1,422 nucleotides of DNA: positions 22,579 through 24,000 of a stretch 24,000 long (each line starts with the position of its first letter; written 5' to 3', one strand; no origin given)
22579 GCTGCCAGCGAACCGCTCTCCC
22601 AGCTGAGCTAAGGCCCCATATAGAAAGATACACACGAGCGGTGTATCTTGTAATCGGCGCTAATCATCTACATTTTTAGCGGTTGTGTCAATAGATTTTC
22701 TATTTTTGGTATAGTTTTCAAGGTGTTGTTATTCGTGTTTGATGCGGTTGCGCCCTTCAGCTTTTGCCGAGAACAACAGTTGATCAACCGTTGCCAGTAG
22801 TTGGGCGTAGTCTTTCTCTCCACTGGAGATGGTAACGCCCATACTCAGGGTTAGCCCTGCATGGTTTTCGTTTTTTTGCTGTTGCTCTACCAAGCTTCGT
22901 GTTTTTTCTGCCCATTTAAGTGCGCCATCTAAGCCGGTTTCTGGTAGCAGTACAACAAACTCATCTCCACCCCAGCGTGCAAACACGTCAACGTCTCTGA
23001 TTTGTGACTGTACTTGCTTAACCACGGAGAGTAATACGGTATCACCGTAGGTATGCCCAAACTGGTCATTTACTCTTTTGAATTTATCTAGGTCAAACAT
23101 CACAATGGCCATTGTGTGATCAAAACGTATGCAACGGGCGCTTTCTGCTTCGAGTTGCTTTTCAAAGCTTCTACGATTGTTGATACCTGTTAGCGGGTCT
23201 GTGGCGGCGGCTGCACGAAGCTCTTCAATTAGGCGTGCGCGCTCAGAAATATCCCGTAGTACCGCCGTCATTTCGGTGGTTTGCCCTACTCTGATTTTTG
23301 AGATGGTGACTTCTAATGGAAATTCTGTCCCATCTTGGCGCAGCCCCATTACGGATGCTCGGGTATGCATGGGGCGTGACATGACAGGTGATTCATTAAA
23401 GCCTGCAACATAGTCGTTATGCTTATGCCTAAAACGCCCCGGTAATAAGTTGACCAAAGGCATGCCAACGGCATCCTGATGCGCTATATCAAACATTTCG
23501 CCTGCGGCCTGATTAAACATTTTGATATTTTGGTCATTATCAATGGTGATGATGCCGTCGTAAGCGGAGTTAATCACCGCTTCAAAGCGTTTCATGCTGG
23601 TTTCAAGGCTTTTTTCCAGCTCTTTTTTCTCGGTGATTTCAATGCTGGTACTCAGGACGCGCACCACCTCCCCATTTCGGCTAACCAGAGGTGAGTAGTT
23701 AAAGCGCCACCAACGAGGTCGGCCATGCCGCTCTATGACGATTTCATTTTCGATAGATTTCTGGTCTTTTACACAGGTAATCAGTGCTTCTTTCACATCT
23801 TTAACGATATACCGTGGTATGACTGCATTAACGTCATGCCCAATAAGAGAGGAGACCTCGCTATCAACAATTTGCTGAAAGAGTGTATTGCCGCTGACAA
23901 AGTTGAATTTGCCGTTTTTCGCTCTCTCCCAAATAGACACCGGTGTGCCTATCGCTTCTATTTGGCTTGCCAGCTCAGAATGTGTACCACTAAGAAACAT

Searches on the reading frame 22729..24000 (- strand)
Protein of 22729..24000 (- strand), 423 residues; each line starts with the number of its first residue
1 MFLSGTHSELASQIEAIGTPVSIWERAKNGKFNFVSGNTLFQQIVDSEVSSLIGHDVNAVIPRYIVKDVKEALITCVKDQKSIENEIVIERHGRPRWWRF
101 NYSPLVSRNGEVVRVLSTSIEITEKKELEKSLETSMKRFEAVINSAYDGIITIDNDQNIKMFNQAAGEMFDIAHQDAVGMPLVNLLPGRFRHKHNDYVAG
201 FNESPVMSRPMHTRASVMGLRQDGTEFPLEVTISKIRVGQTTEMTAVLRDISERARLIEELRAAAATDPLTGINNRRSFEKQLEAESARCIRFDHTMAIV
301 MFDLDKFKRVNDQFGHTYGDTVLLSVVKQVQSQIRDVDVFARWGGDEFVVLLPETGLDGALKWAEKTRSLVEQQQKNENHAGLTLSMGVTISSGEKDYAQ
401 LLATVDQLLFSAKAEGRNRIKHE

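Call 7: search_protein_families(library=pfam, proteins=[window:22729-24000:-])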
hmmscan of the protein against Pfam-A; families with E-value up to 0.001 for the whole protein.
window:22729-24000:- (423 aa): 9 families
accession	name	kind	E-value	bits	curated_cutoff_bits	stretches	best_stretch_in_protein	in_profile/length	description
PF00990.26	GGDEF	-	3.4e-43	147.6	23.8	1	265-419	1-161/161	Diguanylate cyclase, GGDEF domain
PF08448.16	PAS_4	-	4.5e-17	62.7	23.1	2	31-126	14-109/110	PAS fold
PF00989.32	PAS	-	1.2e-16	61.1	22.6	2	138-251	2-113/113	PAS fold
PF13426.13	PAS_9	-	6.1e-12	46.2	27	1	148-253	2-103/103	PAS domain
PF13188.13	PAS_8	-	4.3e-10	39.6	21.8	1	138-188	2-49/65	PAS domain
PF22335.1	Cas10-Cmr2_palm2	-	4.2e-06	27.3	27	1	339-420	55-132/133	Cas10/Cmr2, second palm domain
PF13596.12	PAS_10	-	1.1e-05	26.5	22.1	0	143-191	5-52/106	PAS domain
PF12860.13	PAS_7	-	7.3e-05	23.3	27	1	144-212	2-69/115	PAS fold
PF24820.1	Diguanyl_cycl_sensor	-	0.0008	19.8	28.1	0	143-249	2-108/109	Diguanylate cyclase-like sensor domain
